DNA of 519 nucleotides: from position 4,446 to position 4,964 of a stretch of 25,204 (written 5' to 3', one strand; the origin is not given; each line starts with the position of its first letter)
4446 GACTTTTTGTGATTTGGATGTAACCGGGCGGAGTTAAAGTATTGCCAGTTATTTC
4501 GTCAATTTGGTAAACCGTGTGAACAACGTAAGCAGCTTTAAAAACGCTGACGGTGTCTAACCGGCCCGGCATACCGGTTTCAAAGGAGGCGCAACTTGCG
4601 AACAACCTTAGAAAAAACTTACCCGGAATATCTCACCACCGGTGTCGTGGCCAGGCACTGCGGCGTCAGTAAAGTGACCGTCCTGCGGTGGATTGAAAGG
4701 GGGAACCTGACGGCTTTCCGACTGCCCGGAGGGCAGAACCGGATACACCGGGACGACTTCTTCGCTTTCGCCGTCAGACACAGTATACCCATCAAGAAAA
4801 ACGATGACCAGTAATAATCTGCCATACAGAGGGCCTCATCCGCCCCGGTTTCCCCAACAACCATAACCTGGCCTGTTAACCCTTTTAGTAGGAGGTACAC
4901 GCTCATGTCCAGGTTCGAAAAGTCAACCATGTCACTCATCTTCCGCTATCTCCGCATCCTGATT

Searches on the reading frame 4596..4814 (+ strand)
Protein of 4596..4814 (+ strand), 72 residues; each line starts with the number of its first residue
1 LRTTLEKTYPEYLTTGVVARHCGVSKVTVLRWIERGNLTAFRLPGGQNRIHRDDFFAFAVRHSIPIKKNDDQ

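Call 9: search_protein_families(library=pfam, proteins=[window:4596-4814:+])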
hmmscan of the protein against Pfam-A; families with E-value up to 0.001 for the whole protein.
window:4596-4814:+ (72 aa): 2 families
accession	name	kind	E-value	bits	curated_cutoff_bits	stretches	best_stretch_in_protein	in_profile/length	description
PF12728.13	HTH_17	-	1.3e-10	41.8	27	1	12-59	1-47/51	Helix-turn-helix domain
PF00376.29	MerR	-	0.00013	22.2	28.2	1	14-49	1-37/38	MerR family regulatory protein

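Call 13: find_homologous_proteins(query=window:4596-4814:+, max_evalue=0.00001)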
Query window:4596-4814:+ (72 aa): 234 proteins with E <= 0.00001 among 234 candidates; the best 120 are listed.
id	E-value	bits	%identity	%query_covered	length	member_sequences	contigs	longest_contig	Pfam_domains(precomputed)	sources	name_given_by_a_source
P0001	1.6e-38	147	88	100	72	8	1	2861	PF12728.14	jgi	-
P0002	7.9e-37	142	90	96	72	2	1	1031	PF12728.14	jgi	-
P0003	3.1e-35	137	87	94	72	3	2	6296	PF12728.14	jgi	jgi:excisionase family DNA binding protein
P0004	1.2e-34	135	91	90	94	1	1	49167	PF12728.14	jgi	jgi:excisionase family DNA binding protein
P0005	1.4e-34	134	87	96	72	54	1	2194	PF12728.14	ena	-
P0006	1.4e-34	134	84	96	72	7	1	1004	PF12728.14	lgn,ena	-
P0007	3.1e-34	133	83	96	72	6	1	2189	PF12728.14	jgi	jgi:excisionase family DNA binding protein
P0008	4.5e-34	133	89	92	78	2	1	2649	PF12728.14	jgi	-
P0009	8.1e-34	132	94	86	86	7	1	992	PF12728.14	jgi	-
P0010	1.3e-33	131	83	96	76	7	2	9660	PF12728.14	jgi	jgi:two-component system response regulator VicR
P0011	5.0e-33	130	82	94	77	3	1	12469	PF12728.14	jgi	jgi:two-component system response regulator VicR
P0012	5.1e-33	129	86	92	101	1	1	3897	PF12728.14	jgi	jgi:excisionase family DNA binding protein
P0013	5.6e-33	129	85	93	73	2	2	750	PF12728.14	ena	-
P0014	5.9e-33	129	85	93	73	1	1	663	PF12728.14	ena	-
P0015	6.1e-33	129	87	93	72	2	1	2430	PF12728.14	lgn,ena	-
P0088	2.6e-29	118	76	93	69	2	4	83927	PF12728.14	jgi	-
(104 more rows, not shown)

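Call 15: find_related_loci(query=A2, collection=genome_contigs, flank=4000)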
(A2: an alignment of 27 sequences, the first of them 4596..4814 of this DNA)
Query A2 (72 aa) in genome_contigs; peptide patterns used: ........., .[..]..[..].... (x = any residue, [..] = any of these).
103 stretches matched a pattern; 59 encode a relative of the query (tblastn E <= 1e-3); 59 distinct loci.
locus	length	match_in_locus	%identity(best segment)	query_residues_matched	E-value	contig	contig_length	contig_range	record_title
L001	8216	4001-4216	85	1-72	2e-41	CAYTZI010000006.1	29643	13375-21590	MAG TPA_asm: uncultured Dehalococcoidaceae bacterium isolate binchicken_co89_628 genome assembly, contig: NODE_2349_leng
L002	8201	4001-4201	88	3-69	1e-39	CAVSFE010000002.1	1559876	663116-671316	MAG: uncultured Chloroflexia bacterium isolate MFD04408.bin.1.182 genome assembly, contig: contig_25101, whole genome sh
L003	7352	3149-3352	87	5-72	2e-39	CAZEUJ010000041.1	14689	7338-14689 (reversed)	MAG TPA_asm: uncultured Dehalococcoidaceae bacterium isolate binchicken_co33_232 genome assembly, contig: NODE_4716_leng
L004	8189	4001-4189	94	6-68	3e-38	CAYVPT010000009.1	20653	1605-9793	MAG TPA_asm: uncultured Dehalococcoidaceae bacterium isolate binchicken_co34_11 genome assembly, contig: NODE_4069_lengt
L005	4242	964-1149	94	8-69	2e-38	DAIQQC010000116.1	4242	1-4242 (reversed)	MAG TPA_asm: Dehalococcoidales bacterium isolate CTOTU25594 NODE_15803_length_4242_cov_8.508001, whole genome shotgun se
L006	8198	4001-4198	85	5-70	2e-37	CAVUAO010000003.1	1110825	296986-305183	MAG: uncultured Chloroflexia bacterium isolate MFD04408.bin.1.159 genome assembly, contig: contig_28241, whole genome sh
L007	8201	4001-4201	84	1-67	2e-37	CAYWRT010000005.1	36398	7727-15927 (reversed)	MAG TPA_asm: uncultured Dehalococcoidaceae bacterium isolate SRP214966_co4_508 genome assembly, contig: NODE_750_length_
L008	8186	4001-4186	92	7-68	2e-37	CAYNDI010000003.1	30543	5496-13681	MAG TPA_asm: uncultured Dehalococcoidaceae bacterium isolate SRP185410_co2_273 genome assembly, contig: NODE_1576_length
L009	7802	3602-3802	81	1-67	2e-36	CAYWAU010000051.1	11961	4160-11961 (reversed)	MAG TPA_asm: uncultured Dehalococcoidaceae bacterium isolate binchicken_co100_127 genome assembly, contig: NODE_8587_len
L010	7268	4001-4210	79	1-70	6e-36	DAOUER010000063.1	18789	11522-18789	MAG TPA_asm: Dehalococcoidales bacterium isolate N6_303 k139_99437, whole genome shotgun sequence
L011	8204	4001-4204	76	3-70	6e-36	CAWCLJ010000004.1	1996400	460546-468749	MAG: uncultured Chloroflexia bacterium isolate MFD03726.bin.1.62 genome assembly, contig: contig_34126, whole genome sho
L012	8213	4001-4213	75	1-71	1e-35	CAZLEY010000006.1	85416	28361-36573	MAG TPA_asm: uncultured Dehalococcoidaceae bacterium isolate binchicken_co228_510 genome assembly, contig: NODE_202_leng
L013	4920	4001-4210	77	1-70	2e-35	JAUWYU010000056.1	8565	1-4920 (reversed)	MAG: Dehalococcoidia bacterium isolate CSMAG_2718 CSMAG_2718_k141_405089_length_8565_cov_11.5965, whole genome shotgun s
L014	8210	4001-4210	76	1-70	4e-35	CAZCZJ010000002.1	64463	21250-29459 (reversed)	MAG TPA_asm: uncultured Dehalococcoidaceae bacterium isolate binchicken_co89_602 genome assembly, contig: NODE_500_lengt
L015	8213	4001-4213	76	1-71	5e-36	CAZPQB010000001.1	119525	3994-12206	MAG TPA_asm: uncultured Dehalococcoidaceae bacterium isolate SRP214966_co4_72 genome assembly, contig: NODE_27_length_11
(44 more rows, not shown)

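Call 21: search_solved_structures(query=A2, max_evalue=1, show_alignments=3)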
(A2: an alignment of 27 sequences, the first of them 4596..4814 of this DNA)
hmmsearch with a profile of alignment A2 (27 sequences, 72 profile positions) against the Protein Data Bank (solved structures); distinct sequences matched with E-value up to 1: 8.
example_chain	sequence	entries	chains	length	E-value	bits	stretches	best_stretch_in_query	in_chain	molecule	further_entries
8jbs_A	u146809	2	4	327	9.4e-05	25.4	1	11-57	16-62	Putative cobalamin binding protein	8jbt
5i41_B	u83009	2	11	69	0.00035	23.5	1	12-54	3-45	Chromosome-anchoring protein RacA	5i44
6amk_A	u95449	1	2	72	0.0017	21.3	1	4-57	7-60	Putative DNA-binding protein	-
6ama_A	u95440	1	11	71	0.011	18.8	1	12-57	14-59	Putative DNA-binding protein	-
4j2n_A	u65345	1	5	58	0.012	18.7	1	18-57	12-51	Gp37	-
2zhg_A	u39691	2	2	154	0.2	14.7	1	11-55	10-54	Redox-sensitive transcriptional activator soxR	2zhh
2id3_A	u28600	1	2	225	0.45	13.6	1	13-40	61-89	Putative transcriptional regulator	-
2zb9_A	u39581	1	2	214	0.64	13.1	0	13-33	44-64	Putative transcriptional regulator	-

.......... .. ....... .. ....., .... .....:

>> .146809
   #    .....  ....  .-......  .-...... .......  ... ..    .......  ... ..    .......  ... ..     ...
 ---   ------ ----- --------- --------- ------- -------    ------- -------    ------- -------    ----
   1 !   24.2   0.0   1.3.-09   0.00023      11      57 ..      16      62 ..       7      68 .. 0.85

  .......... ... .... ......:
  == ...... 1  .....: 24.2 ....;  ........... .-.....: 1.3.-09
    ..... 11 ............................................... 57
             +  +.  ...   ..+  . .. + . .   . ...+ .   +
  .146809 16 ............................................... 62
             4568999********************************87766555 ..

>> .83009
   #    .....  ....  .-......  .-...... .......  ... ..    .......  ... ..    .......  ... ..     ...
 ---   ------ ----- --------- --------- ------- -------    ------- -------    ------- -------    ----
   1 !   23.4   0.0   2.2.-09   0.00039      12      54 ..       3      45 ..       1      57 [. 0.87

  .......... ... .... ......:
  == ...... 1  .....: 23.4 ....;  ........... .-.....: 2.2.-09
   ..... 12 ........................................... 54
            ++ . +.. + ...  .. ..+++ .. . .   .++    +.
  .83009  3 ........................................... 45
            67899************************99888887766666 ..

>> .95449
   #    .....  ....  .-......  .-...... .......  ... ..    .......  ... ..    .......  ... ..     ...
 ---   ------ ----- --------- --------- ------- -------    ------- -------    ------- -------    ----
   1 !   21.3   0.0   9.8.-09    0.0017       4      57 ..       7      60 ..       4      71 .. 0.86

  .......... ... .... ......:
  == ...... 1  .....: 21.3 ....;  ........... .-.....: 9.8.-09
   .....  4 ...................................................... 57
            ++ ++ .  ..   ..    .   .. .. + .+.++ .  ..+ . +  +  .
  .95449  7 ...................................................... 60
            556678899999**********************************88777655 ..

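Call 54: search_protein_families(library=ncbifam, proteins=[window:4596-4814:+], max_evalue=0.00001)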
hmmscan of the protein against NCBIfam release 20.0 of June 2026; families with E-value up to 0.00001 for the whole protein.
window:4596-4814:+ (72 aa): 2 families
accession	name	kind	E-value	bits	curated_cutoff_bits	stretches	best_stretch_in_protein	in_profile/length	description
TIGR01764.1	excise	domain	1.2e-09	38.3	28.8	1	12-58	1-46/49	excisionase family DNA-binding protein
NF033787.1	HTH_BldC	subfamily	2.5e-08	33.6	77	1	12-54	2-44/49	BldC family transcriptional regulator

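Call 72: predict_structure(alignment_id=A2)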
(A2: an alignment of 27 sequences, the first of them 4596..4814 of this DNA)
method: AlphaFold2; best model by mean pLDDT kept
length: 72 residues; sequences in the alignment: 27
mean_pLDDT: 84.7   pTM: 0.69
mean pLDDT of the five models: 84.7, 83.7, 83.0, 82.7, 82.6
residues with pLDDT >= 90: 52; 70-90: 6; 50-70: 6; < 50: 8
segments of 3 or more residues with pLDDT < 50: 1-6
pLDDT, mean of each block of 10 residues (from residue 1): 50 93 95 95 93 93 81 43
secondary structure, 60 per line:
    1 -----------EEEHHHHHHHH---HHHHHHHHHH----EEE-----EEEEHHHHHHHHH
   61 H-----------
elements in order: E12-14 H15-22 H26-35 E40-42 E48-51 H52-61

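Call 75: fold_search(model_id=the predicted structure, library=pdb)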
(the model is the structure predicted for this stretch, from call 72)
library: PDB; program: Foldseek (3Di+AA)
matches with E <= 10: 1035; with E <= 0.001: 1
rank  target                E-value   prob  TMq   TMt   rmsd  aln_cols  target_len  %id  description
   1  6ama_H                9.6e-04  1.00  0.64  0.82   3.0        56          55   34  Structure of S. coelicolor/S. venezuelae BldC-smeA-ssfA complex to 3.09 Angstrom (released 2018-03-28)
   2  6ama_B                1.1e-03  1.00  0.63  0.81   2.9        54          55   35  Structure of S. coelicolor/S. venezuelae BldC-smeA-ssfA complex to 3.09 Angstrom (released 2018-03-28)
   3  6amk_A                1.3e-03  1.00  0.65  0.88   1.5        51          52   35  Structure of Streptomyces venezuelae BldC-whiI opt complex (released 2018-03-28)
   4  6ama_P                1.3e-03  1.00  0.63  0.79   2.9        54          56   35  Structure of S. coelicolor/S. venezuelae BldC-smeA-ssfA complex to 3.09 Angstrom (released 2018-03-28)
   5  6ama_Y                1.4e-03  1.00  0.63  0.78   2.9        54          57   35  Structure of S. coelicolor/S. venezuelae BldC-smeA-ssfA complex to 3.09 Angstrom (released 2018-03-28)
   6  6ama_A                1.5e-03  1.00  0.64  0.84   3.2        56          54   34  Structure of S. coelicolor/S. venezuelae BldC-smeA-ssfA complex to 3.09 Angstrom (released 2018-03-28)
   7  5i44_B                2.3e-03  1.00  0.62  0.66   2.3        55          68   31  Structure of RacA-DNA complex; P21 form (released 2016-05-04)
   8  6amk_B                2.8e-03  1.00  0.65  0.90   0.9        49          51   35  Structure of Streptomyces venezuelae BldC-whiI opt complex (released 2018-03-28)
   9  5i44_I                3.0e-03  1.00  0.59  0.65   2.3        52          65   33  Structure of RacA-DNA complex; P21 form (released 2016-05-04)
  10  5i44_A                3.2e-03  1.00  0.65  0.69   1.8        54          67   30  Structure of RacA-DNA complex; P21 form (released 2016-05-04)
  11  2zhh                  3.4e-03  1.00  0.58  0.37   4.0        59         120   32  Crystal structure of SoxR (released 2008-03-25)
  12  2zhg_A                4.2e-03  1.00  0.61  0.39   1.8        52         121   31  Crystal structure of SoxR in complex with DNA (released 2008-03-25)
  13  5i44_G                4.2e-03  1.00  0.57  0.60   6.3        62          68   27  Structure of RacA-DNA complex; P21 form (released 2016-05-04)
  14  4j2n_C                4.8e-03  1.00  0.64  0.81   1.5        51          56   33  Crystal Structure of mycobacteriophage Pukovnik Xis (released 2013-10-23)
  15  4j2n_A                5.8e-03  1.00  0.62  0.81   1.2        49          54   35  Crystal Structure of mycobacteriophage Pukovnik Xis (released 2013-10-23)
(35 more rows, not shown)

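Call 80: find_encoding_contigs(protein=P0088, flank=10000, max_places=1)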
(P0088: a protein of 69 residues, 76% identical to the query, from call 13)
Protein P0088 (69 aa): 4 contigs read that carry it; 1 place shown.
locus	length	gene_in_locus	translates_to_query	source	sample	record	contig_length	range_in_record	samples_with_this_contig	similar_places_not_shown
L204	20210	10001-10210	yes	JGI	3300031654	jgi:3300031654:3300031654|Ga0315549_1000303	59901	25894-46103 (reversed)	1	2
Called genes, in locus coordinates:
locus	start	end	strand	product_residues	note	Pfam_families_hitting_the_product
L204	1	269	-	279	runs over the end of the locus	PF12838:Fer4_7 (faint), PF13187:Fer4_9 (faint), PF13247:Fer4_11, PF13620:CarboxypepD_reg (weak)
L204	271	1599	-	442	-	PF00384:Molybdopterin, PF01568:Molydop_binding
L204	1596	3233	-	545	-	PF21423:AhtL-like_1st, PF00384:Molybdopterin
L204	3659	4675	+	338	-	PF00389:2-Hacid_dh (weak), PF02826:2-Hacid_dh_C, PF00670:AdoHcyase_NAD (faint)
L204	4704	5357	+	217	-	PF13577:SnoaL_4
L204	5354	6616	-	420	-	PF07690:MFS_1, PF11700:ATG22, PF07690:MFS_1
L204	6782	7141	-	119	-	-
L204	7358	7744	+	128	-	PF00072:Response_reg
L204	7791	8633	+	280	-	PF00582:Usp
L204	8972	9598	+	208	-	PF00753:Lactamase_B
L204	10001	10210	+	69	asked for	PF12728:HTH_17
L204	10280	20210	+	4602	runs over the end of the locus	PF13620:CarboxypepD_reg, PF13715:CarbopepD_reg_2 (faint), PF00041:fn3 (weak), PF24328:DUF7498 (faint), PF01835:MG2 (faint), PF01833:TIG (faint), PF24695:PITM1-3 (faint), PF07705:CARDB (weak)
